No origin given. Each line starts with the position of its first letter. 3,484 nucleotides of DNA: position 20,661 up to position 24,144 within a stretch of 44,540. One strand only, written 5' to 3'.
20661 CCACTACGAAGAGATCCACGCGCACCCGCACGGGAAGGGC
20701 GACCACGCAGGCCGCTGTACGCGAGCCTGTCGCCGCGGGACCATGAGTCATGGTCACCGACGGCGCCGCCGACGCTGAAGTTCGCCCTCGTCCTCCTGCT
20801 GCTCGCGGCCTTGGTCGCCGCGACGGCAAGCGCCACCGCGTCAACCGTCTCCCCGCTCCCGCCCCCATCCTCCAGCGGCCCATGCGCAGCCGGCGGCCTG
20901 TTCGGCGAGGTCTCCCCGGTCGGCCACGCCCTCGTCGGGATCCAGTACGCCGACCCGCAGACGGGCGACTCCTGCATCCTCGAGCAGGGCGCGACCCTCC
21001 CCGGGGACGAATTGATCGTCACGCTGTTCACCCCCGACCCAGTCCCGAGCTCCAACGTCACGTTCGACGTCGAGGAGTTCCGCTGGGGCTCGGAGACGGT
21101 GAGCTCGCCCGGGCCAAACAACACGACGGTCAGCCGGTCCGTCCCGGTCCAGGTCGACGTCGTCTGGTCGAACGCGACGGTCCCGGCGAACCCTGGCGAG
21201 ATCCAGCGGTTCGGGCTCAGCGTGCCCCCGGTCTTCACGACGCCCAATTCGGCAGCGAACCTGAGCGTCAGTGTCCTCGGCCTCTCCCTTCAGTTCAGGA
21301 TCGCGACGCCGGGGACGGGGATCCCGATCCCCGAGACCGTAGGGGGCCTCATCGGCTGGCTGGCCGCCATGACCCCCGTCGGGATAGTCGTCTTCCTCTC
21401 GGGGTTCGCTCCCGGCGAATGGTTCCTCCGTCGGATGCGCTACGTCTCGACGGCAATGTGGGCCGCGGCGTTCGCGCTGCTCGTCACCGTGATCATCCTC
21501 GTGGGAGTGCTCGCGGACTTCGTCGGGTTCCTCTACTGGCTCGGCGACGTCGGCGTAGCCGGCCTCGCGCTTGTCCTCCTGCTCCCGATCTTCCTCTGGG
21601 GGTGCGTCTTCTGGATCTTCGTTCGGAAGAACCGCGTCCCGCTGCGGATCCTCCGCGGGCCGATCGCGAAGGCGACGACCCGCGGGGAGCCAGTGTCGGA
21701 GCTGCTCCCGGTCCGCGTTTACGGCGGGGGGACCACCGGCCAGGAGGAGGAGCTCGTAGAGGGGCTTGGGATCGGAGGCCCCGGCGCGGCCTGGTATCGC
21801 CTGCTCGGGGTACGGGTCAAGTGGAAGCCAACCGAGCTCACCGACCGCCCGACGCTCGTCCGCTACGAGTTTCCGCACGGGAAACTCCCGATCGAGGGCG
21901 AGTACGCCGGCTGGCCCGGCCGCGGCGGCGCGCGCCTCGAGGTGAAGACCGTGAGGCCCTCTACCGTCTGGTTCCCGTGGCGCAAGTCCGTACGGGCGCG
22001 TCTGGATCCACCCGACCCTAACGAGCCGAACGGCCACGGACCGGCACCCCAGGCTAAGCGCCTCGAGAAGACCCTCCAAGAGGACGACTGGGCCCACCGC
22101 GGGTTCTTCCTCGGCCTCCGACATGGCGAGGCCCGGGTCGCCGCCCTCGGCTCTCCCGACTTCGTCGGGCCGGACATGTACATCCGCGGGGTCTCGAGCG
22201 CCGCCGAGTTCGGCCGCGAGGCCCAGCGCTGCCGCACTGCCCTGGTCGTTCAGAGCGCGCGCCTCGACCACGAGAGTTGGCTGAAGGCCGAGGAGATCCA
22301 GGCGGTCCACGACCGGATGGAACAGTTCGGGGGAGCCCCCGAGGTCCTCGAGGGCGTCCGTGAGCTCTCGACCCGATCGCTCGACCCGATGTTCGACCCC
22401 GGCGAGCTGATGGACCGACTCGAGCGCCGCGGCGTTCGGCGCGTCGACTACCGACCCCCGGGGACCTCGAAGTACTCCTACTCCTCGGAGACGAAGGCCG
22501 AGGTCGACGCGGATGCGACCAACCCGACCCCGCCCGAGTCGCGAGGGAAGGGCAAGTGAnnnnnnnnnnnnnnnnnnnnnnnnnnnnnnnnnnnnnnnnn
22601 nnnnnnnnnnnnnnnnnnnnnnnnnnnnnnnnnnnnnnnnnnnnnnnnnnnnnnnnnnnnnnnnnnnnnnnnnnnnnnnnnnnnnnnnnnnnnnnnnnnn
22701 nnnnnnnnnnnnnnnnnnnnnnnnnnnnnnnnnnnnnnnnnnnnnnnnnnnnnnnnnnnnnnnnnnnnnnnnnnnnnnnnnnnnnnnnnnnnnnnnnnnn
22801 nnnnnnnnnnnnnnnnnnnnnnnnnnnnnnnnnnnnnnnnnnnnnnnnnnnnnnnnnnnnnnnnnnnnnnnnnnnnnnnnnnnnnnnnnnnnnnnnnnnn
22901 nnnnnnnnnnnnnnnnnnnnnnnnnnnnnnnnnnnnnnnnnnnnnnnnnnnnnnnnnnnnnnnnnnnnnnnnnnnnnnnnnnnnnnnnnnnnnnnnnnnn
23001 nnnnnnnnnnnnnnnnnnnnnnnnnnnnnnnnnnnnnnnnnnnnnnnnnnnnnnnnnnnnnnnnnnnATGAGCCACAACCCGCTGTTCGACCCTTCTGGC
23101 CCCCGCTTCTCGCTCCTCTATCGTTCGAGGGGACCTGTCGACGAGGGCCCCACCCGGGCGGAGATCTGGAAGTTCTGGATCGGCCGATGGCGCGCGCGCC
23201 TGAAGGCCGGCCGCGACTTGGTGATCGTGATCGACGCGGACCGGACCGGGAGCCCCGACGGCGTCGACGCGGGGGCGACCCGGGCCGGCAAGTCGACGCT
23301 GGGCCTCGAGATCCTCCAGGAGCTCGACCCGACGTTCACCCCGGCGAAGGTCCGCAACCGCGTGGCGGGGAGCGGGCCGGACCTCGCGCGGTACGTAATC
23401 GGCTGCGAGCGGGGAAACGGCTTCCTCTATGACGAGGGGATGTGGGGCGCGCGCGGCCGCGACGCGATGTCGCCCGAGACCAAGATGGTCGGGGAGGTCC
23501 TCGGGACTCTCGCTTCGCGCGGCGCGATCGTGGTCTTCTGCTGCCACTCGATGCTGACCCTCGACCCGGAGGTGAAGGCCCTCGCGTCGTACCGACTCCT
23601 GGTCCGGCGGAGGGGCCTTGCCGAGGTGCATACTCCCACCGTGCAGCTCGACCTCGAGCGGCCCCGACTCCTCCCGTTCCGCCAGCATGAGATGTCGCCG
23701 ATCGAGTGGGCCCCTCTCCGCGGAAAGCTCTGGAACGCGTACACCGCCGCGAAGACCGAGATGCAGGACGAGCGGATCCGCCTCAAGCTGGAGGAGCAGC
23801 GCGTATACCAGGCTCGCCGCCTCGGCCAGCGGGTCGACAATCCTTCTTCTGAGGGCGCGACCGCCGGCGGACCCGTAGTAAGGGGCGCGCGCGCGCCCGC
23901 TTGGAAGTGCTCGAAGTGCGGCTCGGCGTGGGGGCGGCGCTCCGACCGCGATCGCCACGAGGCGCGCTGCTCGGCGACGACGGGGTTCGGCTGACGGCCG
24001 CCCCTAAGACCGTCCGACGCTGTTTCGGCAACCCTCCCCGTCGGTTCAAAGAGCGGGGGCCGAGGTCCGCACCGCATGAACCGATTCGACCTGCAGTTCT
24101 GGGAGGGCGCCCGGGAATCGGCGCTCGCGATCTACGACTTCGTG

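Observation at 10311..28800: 18.5-kb integrated element in the 3' end of tRNA-Gly(GCC), bounded by a 17-bp perfect direct repeat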

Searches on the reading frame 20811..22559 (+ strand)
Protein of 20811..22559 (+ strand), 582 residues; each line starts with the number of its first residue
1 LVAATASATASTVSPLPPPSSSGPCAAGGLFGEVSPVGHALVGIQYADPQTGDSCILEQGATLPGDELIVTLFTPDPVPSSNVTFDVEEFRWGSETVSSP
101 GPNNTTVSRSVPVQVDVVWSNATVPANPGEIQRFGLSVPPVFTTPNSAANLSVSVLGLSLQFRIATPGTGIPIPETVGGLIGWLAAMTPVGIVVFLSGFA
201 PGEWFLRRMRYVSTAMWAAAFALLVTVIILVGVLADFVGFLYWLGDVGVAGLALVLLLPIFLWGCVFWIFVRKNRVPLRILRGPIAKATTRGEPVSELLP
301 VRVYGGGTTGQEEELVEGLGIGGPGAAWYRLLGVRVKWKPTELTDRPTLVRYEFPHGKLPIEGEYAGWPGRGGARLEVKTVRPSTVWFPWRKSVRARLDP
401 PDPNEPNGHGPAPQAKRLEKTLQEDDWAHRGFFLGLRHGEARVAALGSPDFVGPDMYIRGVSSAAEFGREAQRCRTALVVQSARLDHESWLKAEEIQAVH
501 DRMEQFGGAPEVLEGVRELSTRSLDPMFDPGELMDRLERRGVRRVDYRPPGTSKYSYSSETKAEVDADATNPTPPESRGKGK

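Call 15: search_protein_families(library=pfam, max_evalue=0.01, proteins=[window:20811-22559:+])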
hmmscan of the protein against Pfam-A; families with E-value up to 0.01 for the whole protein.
window:20811-22559:+ (582 aa): 0 families

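Call 16: search_protein_families(library=phrogs, max_evalue=0.01, proteins=[window:20811-22559:+])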
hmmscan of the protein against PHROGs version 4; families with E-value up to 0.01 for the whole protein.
window:20811-22559:+ (582 aa): 0 families

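Call 39: search_dna_similar(query=window:20811-22559:+, collection=phages, mode=protein, max_evalue=1, max_rows=10)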
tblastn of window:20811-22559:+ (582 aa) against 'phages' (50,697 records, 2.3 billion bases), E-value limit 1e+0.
No match.

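Call 41: find_homologous_proteins(query=window:20811-22559:+, max_evalue=0.001)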
Query window:20811-22559:+ (582 aa): 13 proteins with E <= 0.001 among 8000 candidates.
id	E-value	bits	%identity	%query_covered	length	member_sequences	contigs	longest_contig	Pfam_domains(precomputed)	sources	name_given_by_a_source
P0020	0.0e+0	1328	100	100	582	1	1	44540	-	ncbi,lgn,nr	ncbi:MAG TPA: hypothetical protein VGU43_04565 [Thermoplasmata archaeon]|nr:hypothetical protein [Th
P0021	1.9e-220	751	56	99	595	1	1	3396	-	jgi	jgi:hypothetical protein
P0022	8.2e-203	693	55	99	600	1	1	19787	-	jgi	jgi:hypothetical protein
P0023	2.3e-201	688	55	99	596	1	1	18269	-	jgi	jgi:hypothetical protein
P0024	3.6e-198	678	54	98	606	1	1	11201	-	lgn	-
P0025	1.3e-196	673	56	92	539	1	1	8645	-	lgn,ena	-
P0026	1.6e-195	669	54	100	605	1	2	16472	-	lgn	-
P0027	2.3e-195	669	54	100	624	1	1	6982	-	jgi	jgi:hypothetical protein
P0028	5.3e-189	648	51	98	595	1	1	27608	-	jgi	jgi:hypothetical protein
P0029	2.9e-188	645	52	99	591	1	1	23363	-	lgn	-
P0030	5.2e-188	644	52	99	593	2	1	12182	-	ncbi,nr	ncbi:MAG: hypothetical protein L3J91_00085 [Thermoplasmata archaeon]|nr:hypothetical protein [Thermo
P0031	1.2e-182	627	50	99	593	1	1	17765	-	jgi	jgi:hypothetical protein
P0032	4.3e-180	618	50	100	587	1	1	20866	-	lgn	-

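Call 42: find_encoding_contigs(protein=P0022, flank=10000, max_places=2)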
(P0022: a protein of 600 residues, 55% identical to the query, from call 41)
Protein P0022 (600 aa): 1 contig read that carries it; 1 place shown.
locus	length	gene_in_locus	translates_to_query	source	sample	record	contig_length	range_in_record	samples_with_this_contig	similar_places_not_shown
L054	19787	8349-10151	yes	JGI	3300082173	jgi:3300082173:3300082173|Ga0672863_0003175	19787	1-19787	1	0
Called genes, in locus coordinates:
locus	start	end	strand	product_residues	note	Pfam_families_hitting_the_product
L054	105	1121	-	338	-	PF00589:Phage_integrase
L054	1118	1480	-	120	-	-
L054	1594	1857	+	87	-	-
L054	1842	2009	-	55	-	-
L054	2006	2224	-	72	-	-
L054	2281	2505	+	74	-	-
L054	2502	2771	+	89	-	-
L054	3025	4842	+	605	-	-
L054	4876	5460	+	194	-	-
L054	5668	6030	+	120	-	-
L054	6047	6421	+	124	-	-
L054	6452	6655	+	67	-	-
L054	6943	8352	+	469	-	-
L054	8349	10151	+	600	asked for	-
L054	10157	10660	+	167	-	-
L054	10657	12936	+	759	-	PF00041:fn3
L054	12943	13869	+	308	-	-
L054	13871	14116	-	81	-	-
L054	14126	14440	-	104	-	-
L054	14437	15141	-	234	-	PF00239:Resolvase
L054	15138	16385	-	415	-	PF02195:ParB_N, PF17762:HTH_ParB, PF13412:HTH_24 (faint)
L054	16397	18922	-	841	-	-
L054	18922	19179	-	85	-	-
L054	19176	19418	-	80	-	-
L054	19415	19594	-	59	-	-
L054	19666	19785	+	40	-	?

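Call 43: find_encoding_contigs(protein=P0023, flank=10000, max_places=2)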
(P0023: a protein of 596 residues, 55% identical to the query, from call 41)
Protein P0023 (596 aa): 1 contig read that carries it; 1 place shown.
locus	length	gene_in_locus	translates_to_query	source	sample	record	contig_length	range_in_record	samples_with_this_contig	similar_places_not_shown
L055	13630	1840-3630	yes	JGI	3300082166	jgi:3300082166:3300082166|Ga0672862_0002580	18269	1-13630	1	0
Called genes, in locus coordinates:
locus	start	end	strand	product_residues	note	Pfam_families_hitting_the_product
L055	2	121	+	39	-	?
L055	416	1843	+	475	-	-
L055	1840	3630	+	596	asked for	-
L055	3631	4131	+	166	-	-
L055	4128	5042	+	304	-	-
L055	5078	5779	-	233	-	PF00239:Resolvase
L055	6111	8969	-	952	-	PF09250:Prim-Pol, PF08708:PriCT_1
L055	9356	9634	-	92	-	-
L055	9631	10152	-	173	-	-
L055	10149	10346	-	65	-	-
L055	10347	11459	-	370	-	PF00589:Phage_integrase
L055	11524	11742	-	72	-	-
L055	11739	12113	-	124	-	-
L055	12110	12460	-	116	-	-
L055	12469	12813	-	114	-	-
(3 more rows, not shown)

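Call 44: find_encoding_contigs(protein=P0031, flank=10000, max_places=2)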
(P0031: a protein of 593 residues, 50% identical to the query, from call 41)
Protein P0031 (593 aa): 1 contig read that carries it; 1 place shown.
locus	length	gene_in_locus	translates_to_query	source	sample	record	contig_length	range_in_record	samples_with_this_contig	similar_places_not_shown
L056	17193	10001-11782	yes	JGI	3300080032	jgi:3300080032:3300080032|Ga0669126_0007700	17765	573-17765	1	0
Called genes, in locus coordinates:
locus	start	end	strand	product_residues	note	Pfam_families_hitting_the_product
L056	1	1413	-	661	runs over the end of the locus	?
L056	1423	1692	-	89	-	-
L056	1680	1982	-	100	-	-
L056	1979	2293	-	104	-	-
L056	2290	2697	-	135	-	-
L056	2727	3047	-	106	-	-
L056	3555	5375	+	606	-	-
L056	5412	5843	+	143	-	-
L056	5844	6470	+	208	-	-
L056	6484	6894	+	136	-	-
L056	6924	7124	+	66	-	-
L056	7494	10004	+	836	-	-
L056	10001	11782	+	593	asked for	-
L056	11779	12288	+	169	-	-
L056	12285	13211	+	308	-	-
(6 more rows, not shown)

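Call 81: find_related_loci(query=A3, collection=metagenome_contigs, flank=10000)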
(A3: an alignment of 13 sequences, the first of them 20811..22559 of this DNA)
Query A3 (582 aa) in metagenome_contigs; peptide patterns used: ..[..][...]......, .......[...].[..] (x = any residue, [..] = any of these).
51 stretches matched a pattern, but none encodes a relative of the query by tblastn (E <= 1e-3).

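Call 100: search_solved_structures(query=A3, max_evalue=1)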
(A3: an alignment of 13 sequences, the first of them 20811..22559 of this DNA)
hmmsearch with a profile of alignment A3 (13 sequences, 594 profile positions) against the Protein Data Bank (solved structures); distinct sequences matched with E-value up to 1: 0.

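Call 116: find_encoding_contigs(protein=P0028, flank=10000, max_places=2)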
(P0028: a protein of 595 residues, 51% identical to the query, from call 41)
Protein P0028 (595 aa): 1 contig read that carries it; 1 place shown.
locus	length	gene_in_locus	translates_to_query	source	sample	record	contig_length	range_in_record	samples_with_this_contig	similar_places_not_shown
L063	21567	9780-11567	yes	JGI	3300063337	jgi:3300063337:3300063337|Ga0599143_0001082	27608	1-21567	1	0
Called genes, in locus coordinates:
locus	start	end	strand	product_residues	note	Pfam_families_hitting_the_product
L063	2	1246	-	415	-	?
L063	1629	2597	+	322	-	PF01555:N6_N4_Mtase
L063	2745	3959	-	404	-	-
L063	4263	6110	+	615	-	-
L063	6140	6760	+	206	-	-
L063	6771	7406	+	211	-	-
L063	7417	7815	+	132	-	-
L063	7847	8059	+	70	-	-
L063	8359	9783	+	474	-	-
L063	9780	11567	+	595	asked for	-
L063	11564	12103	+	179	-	-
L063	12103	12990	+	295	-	-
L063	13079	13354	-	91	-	-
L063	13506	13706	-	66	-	-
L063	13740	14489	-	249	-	PF00239:Resolvase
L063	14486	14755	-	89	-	-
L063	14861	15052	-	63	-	-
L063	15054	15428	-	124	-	-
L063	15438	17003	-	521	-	-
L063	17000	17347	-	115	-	-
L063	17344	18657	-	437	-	PF02195:ParB_N, PF17762:HTH_ParB, PF13412:HTH_24 (faint)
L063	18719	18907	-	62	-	-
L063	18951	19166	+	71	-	-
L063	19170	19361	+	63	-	-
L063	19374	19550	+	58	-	-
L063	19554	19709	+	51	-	-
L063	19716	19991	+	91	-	-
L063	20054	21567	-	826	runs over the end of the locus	-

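Call 117: find_encoding_contigs(protein=P0029, flank=10000, max_places=2)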
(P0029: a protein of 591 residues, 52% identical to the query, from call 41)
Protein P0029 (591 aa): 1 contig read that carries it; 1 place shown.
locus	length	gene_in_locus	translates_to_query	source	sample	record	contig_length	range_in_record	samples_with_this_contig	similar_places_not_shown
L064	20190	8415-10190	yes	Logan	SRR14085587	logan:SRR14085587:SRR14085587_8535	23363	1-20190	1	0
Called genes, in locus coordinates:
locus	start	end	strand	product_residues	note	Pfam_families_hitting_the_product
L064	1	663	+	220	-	?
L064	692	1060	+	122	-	-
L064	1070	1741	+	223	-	-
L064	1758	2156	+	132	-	-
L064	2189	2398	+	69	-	-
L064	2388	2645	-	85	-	-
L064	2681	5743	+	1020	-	PF24681:Kelch_KLHDC2_KLHL20_DRC7 (weak), PF24981:Beta-prop_ATRN-LZTR1, PF24681:Kelch_KLHDC2_KLHL20_DRC7, PF13415:Beta-prop_FBX42 (weak)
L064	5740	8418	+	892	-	-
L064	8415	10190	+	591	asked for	-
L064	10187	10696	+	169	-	-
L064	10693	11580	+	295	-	-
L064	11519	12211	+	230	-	-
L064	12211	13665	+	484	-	-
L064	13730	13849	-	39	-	-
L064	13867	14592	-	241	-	-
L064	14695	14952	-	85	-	-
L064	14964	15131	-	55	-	-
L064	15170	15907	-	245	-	PF00239:Resolvase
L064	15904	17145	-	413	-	PF02195:ParB_N, PF17762:HTH_ParB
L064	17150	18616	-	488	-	-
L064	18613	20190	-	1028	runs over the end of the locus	-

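Call 121: search_protein_families(library=phrogs, max_evalue=0.01, proteins=[L063:12103-12990:+, L064:10693-11580:+, L063:15438-17003:-, L064:17150-18616:-, L054:16397-18922:-])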
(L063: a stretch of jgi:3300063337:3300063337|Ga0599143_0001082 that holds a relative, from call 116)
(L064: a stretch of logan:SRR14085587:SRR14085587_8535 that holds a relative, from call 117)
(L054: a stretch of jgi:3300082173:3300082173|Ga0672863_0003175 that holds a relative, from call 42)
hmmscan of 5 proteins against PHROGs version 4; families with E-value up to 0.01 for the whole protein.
L063:12103-12990:+ (295 aa): 2 families
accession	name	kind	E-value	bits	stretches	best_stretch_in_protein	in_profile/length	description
phrog_5484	-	DNA, RNA and nucleotide metabolism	0.00026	21.6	1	45-185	27-166/239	DnaA-like replication initiation protein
phrog_11254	-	DNA, RNA and nucleotide metabolism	0.00098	19.6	1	40-183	79-216/293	DnaA-like replication initiation protein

L064:10693-11580:+ (295 aa): 1 family
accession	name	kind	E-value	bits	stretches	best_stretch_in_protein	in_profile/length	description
phrog_5484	-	DNA, RNA and nucleotide metabolism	1.5e-06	29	1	29-183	13-164/239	DnaA-like replication initiation protein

L063:15438-17003:- (521 aa): 1 family
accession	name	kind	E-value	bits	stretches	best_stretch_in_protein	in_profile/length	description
phrog_7035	-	unknown function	0.003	17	1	212-398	493-683/969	-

L064:17150-18616:- (488 aa): 0 families

L054:16397-18922:- (841 aa): 0 families

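Call 123: find_related_loci(query=A3, collection=viral_contigs, flank=10000)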
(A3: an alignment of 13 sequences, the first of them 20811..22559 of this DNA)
Query A3 (582 aa) in viral_contigs; peptide patterns used: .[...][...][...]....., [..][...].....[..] (x = any residue, [..] = any of these).
28 stretches matched a pattern, but none encodes a relative of the query by tblastn (E <= 1e-3).

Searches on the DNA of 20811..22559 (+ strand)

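Call 95: search_rna_families(source=L055, start=10100, end=10600, threshold=evalue, max_evalue=1, show_alignments=2)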
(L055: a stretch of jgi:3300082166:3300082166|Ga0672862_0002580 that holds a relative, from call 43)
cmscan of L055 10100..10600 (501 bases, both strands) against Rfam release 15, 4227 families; matches with E-value up to 1: 0.
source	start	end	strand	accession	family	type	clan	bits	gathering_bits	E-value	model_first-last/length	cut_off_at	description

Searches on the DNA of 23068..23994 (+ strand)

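Call 96: search_rna_families(source=L052, start=17000, end=17500, threshold=evalue, max_evalue=1, show_alignments=2)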
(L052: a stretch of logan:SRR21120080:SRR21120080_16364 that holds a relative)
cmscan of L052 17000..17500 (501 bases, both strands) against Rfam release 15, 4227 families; matches with E-value up to 1: 1.
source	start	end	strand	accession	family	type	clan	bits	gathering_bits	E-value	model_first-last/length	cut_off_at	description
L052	17029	17113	+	RF02041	HOTTIP_2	Gene; lncRNA;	-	10.9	80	0.13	291-374/374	no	HOXA transcript at the distal tip, conserved region 2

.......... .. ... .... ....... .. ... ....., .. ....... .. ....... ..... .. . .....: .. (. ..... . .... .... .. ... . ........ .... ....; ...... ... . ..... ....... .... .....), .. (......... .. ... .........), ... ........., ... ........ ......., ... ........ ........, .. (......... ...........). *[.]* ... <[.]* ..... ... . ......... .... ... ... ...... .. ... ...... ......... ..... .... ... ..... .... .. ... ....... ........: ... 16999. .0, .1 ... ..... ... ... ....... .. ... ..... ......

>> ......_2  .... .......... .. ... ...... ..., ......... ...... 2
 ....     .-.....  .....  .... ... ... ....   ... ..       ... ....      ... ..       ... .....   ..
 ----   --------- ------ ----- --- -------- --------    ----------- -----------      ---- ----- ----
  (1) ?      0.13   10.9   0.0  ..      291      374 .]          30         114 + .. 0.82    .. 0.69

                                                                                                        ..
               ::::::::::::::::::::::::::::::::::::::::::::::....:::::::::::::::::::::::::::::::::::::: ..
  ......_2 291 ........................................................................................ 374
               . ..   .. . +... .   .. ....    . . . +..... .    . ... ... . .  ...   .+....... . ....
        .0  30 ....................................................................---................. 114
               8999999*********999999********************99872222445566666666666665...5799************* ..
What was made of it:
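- Tried and rejected: No tRNA-like fragment was detected by Rfam near the integrase ends of L052 and L055 (calls 95, 96).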
